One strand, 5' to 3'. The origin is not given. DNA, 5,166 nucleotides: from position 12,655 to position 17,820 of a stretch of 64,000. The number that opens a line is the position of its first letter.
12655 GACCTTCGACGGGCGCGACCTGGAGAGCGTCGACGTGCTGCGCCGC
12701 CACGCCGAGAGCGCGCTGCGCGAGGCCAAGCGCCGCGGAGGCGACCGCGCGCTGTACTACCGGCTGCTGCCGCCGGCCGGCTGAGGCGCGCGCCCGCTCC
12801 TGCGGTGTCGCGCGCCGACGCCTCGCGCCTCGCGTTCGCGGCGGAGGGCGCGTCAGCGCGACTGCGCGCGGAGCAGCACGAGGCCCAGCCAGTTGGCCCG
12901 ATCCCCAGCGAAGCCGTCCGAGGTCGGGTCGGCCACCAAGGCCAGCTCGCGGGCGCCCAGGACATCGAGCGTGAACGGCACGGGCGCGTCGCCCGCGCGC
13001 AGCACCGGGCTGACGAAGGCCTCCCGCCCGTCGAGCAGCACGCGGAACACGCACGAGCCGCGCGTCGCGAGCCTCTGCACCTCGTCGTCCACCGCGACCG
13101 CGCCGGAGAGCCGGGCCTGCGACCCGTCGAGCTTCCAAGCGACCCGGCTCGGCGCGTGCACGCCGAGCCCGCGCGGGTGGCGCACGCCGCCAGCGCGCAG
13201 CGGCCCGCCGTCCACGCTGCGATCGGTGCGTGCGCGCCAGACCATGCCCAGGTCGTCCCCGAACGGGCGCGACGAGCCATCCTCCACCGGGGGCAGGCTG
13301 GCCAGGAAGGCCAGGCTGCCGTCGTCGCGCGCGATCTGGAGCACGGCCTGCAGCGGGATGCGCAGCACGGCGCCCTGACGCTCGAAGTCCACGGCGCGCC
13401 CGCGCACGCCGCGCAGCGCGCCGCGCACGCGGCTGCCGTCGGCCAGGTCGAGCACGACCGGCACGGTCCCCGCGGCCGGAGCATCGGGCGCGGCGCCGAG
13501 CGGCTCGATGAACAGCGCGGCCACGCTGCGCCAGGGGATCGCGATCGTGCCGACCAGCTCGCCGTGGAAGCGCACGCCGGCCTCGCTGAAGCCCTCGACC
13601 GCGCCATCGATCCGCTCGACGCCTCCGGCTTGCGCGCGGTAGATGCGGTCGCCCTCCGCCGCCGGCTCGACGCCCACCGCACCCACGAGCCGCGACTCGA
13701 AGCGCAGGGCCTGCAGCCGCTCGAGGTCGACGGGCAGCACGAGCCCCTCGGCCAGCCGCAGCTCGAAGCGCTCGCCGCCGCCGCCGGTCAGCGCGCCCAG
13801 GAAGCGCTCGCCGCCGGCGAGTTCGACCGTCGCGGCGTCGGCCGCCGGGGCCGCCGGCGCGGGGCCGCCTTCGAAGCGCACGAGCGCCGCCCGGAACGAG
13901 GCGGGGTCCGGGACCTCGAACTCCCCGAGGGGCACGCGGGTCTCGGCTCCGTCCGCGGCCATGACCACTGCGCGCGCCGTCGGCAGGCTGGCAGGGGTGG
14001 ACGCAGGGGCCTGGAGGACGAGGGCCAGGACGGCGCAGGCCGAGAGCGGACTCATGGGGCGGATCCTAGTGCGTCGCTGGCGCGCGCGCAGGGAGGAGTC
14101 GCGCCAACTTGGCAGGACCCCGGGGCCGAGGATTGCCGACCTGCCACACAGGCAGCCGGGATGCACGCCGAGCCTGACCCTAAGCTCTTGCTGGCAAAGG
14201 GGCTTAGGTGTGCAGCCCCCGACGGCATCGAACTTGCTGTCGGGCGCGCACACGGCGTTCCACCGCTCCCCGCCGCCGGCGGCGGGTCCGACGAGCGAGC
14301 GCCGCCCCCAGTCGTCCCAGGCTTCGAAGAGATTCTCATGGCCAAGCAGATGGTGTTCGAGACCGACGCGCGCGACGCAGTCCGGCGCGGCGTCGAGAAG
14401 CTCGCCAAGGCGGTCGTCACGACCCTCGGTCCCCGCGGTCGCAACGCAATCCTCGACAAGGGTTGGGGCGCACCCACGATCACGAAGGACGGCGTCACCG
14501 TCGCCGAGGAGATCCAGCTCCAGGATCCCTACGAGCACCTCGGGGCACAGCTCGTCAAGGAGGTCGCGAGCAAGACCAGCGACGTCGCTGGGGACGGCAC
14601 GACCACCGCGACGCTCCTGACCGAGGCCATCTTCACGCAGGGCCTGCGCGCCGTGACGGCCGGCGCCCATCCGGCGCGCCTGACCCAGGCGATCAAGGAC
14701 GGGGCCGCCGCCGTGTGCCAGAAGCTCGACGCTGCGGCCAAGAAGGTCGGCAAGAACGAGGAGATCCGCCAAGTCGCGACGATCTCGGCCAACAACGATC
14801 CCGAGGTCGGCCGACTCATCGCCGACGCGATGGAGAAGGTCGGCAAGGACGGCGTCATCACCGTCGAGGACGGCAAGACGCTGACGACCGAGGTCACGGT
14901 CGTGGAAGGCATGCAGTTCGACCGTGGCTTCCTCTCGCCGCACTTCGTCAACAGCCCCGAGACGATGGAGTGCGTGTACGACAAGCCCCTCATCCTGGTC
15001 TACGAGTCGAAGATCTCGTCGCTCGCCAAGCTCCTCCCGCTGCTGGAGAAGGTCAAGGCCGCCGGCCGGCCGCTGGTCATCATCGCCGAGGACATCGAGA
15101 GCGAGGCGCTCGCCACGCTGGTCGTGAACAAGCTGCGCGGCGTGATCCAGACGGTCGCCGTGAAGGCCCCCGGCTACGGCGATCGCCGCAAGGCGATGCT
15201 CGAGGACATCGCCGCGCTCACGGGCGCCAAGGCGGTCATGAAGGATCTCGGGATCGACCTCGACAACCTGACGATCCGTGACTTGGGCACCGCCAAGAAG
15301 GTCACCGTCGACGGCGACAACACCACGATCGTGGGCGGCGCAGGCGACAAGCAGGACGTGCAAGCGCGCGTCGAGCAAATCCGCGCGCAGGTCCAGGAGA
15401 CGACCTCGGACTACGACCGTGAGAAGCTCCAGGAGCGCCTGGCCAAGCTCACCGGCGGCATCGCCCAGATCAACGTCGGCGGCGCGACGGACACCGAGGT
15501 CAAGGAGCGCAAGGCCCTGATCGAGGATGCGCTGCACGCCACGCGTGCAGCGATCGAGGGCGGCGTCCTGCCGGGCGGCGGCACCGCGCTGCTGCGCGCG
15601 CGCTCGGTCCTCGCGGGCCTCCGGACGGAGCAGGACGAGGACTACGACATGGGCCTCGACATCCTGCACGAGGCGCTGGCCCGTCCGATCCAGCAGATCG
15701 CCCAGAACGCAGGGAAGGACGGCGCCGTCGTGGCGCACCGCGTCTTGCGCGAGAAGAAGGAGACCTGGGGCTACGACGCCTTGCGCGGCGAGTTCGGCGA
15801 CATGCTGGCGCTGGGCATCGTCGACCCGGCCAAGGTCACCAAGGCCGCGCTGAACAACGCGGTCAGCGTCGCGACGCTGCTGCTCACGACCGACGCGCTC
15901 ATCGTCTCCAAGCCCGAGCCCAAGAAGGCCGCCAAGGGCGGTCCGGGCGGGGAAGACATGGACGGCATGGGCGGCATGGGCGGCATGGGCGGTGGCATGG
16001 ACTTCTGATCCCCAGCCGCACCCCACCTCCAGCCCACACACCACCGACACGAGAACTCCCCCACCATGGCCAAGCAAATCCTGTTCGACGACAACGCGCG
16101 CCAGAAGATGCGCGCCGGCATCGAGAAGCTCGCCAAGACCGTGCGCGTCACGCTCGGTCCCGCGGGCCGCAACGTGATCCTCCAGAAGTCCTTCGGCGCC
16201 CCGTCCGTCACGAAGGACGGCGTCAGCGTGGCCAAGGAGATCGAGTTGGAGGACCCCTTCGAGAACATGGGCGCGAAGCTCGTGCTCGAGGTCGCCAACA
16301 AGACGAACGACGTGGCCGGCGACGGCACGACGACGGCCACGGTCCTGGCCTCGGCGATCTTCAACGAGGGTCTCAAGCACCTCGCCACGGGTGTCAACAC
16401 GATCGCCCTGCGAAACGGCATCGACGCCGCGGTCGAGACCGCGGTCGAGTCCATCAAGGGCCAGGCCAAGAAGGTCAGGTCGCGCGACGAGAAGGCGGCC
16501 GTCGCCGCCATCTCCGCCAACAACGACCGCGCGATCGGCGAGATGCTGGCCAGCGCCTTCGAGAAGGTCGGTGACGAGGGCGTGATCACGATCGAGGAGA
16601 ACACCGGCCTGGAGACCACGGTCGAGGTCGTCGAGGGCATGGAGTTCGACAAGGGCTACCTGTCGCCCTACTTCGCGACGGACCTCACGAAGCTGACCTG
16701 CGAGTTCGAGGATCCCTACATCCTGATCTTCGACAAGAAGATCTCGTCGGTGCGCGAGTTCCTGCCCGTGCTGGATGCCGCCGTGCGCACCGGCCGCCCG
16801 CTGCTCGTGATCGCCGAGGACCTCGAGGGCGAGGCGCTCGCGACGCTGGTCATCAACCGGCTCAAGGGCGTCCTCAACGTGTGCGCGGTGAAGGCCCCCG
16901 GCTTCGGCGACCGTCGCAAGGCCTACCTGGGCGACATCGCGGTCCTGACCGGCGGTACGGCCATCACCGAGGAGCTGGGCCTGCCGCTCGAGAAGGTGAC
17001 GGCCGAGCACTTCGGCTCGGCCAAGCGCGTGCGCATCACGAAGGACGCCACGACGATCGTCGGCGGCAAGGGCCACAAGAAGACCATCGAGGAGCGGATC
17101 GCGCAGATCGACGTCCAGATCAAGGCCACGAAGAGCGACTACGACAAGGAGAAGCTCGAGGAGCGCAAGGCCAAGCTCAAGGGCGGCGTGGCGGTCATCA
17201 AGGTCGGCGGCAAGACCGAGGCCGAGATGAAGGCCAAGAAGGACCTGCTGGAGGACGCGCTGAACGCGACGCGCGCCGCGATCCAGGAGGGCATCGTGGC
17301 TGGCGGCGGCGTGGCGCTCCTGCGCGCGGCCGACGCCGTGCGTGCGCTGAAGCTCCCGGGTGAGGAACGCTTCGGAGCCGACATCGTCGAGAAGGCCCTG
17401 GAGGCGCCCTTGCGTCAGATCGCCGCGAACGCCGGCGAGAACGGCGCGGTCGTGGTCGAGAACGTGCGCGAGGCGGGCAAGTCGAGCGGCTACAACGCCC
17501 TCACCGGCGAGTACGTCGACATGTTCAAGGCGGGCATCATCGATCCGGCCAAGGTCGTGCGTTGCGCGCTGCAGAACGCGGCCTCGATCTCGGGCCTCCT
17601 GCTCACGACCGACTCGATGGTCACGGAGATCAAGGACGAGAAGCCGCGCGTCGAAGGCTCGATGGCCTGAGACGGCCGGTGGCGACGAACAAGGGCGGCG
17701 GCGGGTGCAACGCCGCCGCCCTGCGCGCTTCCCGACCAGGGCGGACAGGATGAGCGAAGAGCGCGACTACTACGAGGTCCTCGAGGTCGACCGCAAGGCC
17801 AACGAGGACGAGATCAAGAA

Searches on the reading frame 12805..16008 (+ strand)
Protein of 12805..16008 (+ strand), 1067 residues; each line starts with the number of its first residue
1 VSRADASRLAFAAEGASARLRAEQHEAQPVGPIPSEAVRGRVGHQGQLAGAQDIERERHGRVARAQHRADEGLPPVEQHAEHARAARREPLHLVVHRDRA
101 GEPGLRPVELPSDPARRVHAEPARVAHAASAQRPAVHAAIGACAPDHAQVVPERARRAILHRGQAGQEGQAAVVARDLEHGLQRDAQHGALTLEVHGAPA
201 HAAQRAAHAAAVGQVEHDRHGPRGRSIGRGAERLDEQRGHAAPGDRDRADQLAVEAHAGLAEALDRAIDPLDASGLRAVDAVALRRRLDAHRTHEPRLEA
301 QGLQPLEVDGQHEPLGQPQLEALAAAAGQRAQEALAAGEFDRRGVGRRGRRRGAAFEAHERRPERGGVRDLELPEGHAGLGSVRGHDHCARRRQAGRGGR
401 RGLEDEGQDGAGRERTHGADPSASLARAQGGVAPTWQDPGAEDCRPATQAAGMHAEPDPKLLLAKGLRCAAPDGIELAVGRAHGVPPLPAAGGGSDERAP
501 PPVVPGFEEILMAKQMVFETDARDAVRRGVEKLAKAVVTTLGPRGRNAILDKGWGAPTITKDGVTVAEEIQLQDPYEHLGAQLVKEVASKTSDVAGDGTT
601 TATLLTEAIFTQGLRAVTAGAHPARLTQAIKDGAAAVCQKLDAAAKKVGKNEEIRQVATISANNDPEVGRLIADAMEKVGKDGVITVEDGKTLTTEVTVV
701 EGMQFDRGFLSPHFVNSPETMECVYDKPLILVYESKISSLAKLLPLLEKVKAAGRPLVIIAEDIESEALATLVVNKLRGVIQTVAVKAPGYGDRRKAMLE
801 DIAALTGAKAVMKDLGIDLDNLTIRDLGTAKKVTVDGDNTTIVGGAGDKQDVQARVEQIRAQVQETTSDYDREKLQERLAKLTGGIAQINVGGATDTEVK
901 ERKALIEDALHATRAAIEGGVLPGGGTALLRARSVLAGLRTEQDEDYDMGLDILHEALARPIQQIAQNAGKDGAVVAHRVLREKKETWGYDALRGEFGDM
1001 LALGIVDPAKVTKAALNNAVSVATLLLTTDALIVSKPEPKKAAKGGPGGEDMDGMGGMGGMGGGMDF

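Call 16: search_protein_families(library=pfam, proteins=[window:12805-16008:+], max_evalue=0.001)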
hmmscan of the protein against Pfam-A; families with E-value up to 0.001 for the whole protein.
window:12805-16008:+ (1067 aa): 1 family
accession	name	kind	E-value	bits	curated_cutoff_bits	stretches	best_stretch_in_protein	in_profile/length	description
PF00118.29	Cpn60_TCP1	-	4.2e-79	266.9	34.3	1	533-1036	1-489/490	TCP-1/cpn60 chaperonin family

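Call 82: search_solved_structures(query=window:12805-16008:+, max_evalue=1e-10)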
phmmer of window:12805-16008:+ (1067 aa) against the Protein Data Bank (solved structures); distinct sequences matched with E-value up to 1e-10: 115 (the best 60 are shown).
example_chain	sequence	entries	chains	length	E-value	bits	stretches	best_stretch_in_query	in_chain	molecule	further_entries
9rwr_A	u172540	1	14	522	1.1e-196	659.4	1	513-1037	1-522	Ancestral Fibrobacteres-Chlorobi-Bacteroidetes Group Chaperonin (AFCB)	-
8wuw_A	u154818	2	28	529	4.1e-187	627.7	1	513-1038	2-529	Chaperonin GroEL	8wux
1iok_A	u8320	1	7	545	2.2e-184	618.7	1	512-1058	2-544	CHAPERONIN 60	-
8wuc_A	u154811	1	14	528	3.2e-184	618.2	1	513-1038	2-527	Chaperonin GroEL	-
8wu4_A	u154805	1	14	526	6.2e-184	617.2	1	513-1037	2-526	Chaperonin GroEL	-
4v4o_A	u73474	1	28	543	4.4e-182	611.1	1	512-1053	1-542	cpn60(GroEL)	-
4pkn_G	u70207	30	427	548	1.2e-180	606.3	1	512-1061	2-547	60 kDa chaperonin | Chaperonin GroEL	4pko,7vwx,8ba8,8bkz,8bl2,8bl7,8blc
1aon_A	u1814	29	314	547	2e-180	605.6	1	513-1061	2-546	GROEL | groEL protein | 60 kDa chaperonin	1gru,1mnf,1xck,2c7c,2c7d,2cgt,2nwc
5opx_A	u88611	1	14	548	2.4e-180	605.3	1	512-1061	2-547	60 kDa chaperonin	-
2eu1_A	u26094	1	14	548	3e-180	605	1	512-1061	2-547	GROEL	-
4wsc_A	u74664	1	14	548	3.3e-180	604.9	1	512-1061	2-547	60 kDa chaperonin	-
5opw_A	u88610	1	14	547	4.1e-180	604.6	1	513-1061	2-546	60 kDa chaperonin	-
9mmz_A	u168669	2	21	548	6.3e-180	603.9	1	512-1061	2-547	Chaperonin GroEL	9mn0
5da8_A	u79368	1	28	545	6.6e-180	603.9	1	512-1063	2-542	60 kDa chaperonin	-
4aaq_A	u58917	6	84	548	1.6e-179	602.6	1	512-1061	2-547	60 KDA CHAPERONIN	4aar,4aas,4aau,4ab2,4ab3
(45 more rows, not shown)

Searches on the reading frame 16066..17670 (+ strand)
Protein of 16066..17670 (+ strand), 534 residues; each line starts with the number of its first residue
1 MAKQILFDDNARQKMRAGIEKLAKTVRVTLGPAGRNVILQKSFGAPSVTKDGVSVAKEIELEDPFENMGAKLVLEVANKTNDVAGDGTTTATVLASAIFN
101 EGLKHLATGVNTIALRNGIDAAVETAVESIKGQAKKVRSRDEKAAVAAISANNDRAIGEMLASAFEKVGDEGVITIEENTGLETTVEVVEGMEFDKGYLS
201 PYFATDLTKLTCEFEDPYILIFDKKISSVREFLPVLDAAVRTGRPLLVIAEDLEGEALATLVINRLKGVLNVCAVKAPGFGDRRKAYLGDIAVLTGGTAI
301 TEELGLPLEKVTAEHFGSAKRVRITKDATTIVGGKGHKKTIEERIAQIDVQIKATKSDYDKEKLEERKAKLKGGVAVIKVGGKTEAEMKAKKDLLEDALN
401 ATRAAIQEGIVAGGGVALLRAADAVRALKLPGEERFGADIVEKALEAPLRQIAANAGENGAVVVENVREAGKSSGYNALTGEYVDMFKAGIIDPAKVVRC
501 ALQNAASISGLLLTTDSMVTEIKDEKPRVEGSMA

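Call 16: search_protein_families(library=pfam, proteins=[window:16066-17670:+], max_evalue=0.001)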
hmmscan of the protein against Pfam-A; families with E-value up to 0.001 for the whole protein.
window:16066-17670:+ (534 aa): 1 family
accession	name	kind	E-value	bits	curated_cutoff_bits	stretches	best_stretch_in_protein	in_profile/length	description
PF00118.29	Cpn60_TCP1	-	6.6e-78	263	34.3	1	22-521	1-488/490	TCP-1/cpn60 chaperonin family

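Call 81: search_solved_structures(query=window:16066-17670:+, max_evalue=1e-20)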
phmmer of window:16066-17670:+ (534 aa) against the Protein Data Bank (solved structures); distinct sequences matched with E-value up to 1e-20: 76 (the best 60 are shown).
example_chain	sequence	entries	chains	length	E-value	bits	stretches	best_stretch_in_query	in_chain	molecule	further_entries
9rwr_A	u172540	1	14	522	7.1e-200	667.9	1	2-521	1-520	Ancestral Fibrobacteres-Chlorobi-Bacteroidetes Group Chaperonin (AFCB)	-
8wuw_A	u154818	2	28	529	3.5e-193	645.9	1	2-523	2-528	Chaperonin GroEL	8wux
1iok_A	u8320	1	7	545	1.1e-190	637.6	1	2-527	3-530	CHAPERONIN 60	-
8wuc_A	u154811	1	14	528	5e-188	628.9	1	2-522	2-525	Chaperonin GroEL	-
8wu4_A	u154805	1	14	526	6.8e-188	628.4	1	2-521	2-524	Chaperonin GroEL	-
4v4o_A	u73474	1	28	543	1.8e-186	623.7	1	1-527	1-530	cpn60(GroEL)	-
5da8_A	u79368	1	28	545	9.4e-186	621.4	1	2-527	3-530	60 kDa chaperonin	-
6kfv_A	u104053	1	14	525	3.5e-183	612.9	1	2-521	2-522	60 kDa chaperonin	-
5opx_A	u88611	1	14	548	9.3e-183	611.5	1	2-523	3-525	60 kDa chaperonin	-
5opw_A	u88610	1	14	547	9.9e-183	611.4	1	2-523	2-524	60 kDa chaperonin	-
2eu1_A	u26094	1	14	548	1.1e-182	611.2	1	2-523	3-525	GROEL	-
4pkn_G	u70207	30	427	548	1.1e-182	611.2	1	2-523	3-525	60 kDa chaperonin | Chaperonin GroEL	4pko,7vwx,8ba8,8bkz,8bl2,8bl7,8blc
3c9v_A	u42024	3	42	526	1.1e-182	611.2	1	2-522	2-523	60 kDa chaperonin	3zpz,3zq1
1aon_A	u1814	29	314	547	1.2e-182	611.1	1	2-523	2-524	GROEL | groEL protein | 60 kDa chaperonin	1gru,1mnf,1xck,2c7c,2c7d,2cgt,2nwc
4hel_A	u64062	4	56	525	1.4e-182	610.9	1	2-522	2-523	60 kDa chaperonin 4 | Chaperonin GroEL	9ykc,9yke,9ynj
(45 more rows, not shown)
